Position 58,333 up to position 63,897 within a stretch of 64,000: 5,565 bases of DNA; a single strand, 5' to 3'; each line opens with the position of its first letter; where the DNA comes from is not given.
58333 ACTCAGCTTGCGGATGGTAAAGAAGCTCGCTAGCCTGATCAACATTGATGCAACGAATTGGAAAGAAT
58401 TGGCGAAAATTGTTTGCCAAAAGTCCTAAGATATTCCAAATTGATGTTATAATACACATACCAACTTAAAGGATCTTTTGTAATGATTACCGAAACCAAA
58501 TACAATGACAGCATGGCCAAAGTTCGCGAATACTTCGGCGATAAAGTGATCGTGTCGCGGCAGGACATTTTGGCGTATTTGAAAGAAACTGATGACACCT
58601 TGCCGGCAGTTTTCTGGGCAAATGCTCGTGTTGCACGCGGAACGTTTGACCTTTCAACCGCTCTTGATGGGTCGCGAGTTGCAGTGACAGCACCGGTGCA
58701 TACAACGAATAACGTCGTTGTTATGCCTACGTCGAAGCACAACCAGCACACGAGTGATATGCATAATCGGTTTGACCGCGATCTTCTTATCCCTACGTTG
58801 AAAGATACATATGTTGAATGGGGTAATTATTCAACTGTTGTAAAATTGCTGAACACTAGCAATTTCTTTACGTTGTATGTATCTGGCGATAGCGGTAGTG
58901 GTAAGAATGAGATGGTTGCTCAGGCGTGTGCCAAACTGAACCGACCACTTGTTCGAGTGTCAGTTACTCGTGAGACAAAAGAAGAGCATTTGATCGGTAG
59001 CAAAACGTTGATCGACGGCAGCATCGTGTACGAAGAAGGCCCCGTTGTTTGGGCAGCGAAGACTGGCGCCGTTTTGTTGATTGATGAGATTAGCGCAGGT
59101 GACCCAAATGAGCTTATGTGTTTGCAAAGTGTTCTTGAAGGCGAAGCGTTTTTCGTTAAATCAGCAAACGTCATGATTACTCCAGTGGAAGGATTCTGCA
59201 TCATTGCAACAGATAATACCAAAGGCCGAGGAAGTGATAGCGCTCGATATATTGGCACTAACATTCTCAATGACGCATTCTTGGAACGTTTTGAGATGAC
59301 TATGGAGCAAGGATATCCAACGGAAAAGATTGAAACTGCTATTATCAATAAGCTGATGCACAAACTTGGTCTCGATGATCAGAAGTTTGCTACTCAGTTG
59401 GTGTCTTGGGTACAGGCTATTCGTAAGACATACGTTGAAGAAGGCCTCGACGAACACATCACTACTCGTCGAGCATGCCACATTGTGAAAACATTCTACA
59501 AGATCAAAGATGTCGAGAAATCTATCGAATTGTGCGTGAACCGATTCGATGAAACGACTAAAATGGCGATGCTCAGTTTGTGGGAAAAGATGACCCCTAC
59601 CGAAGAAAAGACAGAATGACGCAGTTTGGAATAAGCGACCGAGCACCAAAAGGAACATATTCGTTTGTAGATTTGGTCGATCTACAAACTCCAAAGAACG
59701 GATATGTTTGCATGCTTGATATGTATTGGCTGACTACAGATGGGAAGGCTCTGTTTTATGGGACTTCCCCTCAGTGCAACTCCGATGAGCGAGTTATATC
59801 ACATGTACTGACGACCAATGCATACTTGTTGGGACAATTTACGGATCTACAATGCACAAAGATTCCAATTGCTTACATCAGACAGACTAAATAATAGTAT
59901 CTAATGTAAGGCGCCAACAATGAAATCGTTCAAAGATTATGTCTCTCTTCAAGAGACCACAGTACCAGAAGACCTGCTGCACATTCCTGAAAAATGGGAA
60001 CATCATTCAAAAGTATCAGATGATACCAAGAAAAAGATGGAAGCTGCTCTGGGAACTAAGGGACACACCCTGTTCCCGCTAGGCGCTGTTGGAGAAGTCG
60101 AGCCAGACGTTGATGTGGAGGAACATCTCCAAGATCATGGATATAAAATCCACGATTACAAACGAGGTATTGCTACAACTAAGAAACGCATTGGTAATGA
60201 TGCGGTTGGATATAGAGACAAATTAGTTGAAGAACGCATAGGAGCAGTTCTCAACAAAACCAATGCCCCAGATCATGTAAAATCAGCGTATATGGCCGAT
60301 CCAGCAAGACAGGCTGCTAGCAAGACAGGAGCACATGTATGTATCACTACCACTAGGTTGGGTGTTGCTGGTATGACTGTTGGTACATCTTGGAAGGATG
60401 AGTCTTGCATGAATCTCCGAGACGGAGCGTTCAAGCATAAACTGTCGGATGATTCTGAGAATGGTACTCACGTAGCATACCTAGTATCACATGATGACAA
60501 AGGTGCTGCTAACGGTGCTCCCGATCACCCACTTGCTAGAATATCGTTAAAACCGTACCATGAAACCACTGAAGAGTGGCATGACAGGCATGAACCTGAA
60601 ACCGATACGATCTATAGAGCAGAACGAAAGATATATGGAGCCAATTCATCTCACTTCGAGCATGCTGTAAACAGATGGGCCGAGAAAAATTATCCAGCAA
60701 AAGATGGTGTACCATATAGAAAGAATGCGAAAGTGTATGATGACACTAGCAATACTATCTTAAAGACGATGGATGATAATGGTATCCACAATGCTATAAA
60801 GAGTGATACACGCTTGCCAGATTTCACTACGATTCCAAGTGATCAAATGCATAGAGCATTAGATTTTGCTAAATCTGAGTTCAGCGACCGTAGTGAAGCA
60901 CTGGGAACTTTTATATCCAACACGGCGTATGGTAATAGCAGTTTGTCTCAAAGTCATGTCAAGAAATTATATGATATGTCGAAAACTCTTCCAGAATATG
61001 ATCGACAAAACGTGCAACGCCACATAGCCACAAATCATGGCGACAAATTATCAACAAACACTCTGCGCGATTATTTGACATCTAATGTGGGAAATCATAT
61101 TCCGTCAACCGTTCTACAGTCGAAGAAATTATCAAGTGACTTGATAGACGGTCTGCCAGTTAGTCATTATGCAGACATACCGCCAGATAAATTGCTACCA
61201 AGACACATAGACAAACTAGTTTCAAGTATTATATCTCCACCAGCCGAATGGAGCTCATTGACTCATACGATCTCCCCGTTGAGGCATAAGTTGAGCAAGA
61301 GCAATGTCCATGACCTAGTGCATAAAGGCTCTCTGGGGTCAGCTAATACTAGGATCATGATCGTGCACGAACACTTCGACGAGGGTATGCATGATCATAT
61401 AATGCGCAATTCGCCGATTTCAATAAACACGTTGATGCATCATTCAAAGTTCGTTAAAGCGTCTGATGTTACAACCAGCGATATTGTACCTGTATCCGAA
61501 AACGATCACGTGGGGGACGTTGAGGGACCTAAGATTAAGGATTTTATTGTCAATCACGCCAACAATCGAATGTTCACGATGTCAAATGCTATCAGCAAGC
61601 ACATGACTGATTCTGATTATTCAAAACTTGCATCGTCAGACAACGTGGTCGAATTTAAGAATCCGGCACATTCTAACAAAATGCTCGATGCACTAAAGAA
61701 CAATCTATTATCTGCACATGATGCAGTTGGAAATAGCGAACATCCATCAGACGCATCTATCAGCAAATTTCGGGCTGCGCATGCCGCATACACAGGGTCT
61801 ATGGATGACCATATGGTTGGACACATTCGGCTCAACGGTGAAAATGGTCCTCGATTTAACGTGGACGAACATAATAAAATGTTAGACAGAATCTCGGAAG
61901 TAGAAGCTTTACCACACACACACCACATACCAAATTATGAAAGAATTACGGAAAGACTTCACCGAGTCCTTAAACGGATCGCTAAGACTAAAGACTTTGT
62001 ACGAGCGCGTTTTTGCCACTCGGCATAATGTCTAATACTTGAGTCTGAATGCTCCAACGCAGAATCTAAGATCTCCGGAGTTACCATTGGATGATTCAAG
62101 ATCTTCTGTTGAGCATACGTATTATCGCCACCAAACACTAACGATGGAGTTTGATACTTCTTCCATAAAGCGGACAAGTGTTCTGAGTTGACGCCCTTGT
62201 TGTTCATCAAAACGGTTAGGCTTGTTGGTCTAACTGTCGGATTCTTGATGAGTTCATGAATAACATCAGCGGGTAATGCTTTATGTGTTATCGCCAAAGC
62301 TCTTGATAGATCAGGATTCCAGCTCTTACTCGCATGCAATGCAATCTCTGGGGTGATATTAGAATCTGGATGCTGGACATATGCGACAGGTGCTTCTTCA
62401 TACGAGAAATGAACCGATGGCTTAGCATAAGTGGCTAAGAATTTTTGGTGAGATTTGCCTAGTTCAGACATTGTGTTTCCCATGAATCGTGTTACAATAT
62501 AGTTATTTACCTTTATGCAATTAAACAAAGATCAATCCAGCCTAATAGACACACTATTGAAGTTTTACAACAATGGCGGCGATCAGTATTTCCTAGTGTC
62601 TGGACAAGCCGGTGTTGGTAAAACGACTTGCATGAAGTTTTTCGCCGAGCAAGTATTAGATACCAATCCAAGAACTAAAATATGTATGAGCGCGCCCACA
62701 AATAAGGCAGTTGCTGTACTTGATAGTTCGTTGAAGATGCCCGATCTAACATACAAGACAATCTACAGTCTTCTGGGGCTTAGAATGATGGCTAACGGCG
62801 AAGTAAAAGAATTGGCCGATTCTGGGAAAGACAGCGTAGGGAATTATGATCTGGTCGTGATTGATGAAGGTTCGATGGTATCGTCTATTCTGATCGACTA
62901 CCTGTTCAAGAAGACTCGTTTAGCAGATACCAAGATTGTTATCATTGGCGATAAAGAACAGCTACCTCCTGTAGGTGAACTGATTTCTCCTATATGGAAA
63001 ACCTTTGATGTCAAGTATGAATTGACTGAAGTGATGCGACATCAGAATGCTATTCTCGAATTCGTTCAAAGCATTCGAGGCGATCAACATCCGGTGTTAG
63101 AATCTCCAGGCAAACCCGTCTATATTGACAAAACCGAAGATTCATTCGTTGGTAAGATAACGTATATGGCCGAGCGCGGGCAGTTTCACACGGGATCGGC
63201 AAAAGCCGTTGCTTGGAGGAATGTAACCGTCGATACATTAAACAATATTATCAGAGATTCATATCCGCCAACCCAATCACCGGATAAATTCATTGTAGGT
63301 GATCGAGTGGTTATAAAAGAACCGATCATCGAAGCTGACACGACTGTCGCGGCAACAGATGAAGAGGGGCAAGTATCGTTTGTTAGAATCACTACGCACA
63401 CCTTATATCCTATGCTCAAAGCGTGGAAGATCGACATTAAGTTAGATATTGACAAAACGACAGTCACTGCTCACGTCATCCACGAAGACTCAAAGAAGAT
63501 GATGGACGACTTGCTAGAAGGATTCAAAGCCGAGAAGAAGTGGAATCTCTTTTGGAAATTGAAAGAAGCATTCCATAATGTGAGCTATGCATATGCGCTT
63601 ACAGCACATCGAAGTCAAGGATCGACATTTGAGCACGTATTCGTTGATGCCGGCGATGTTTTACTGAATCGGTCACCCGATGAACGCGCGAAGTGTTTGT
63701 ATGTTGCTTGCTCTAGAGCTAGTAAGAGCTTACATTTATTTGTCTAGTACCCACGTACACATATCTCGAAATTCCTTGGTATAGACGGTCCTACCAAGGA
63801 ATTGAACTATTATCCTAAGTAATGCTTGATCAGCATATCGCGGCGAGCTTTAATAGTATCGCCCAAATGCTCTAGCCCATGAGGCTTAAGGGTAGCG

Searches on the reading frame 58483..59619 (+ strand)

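Call 101: search_protein_families(library=phrogs, proteins=[window:58483-59619:+], max_evalue=0.00001)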
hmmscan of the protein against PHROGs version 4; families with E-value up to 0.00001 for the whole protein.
window:58483-59619:+ (378 aa): 3 families
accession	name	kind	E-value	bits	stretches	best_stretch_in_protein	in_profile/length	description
phrog_249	-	moron, auxiliary metabolic gene and host takeover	4.4e-88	297.2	1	95-375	100-360/380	porphyrin biosynthesis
phrog_16448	-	other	2.2e-30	106.5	1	128-306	449-621/680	ATPase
phrog_5424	-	other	8.1e-11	42.3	1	110-335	262-485/527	ATPase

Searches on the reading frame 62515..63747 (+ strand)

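Call 101: search_protein_families(library=phrogs, proteins=[window:62515-63747:+], max_evalue=0.00001)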
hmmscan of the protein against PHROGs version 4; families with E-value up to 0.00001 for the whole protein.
window:62515-63747:+ (410 aa): 4 families
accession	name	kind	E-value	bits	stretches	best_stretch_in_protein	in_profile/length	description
phrog_325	-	DNA, RNA and nucleotide metabolism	1.4e-87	296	1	1-409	469-867/986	Dda-like helicase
phrog_4412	-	DNA, RNA and nucleotide metabolism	8e-29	101.5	1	2-195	330-509/743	exonuclease V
phrog_25471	-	unknown function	5.1e-12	47.1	1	1-151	1-161/162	-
phrog_1967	-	DNA, RNA and nucleotide metabolism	3.2e-07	30.3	0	327-408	566-666/776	DNA helicase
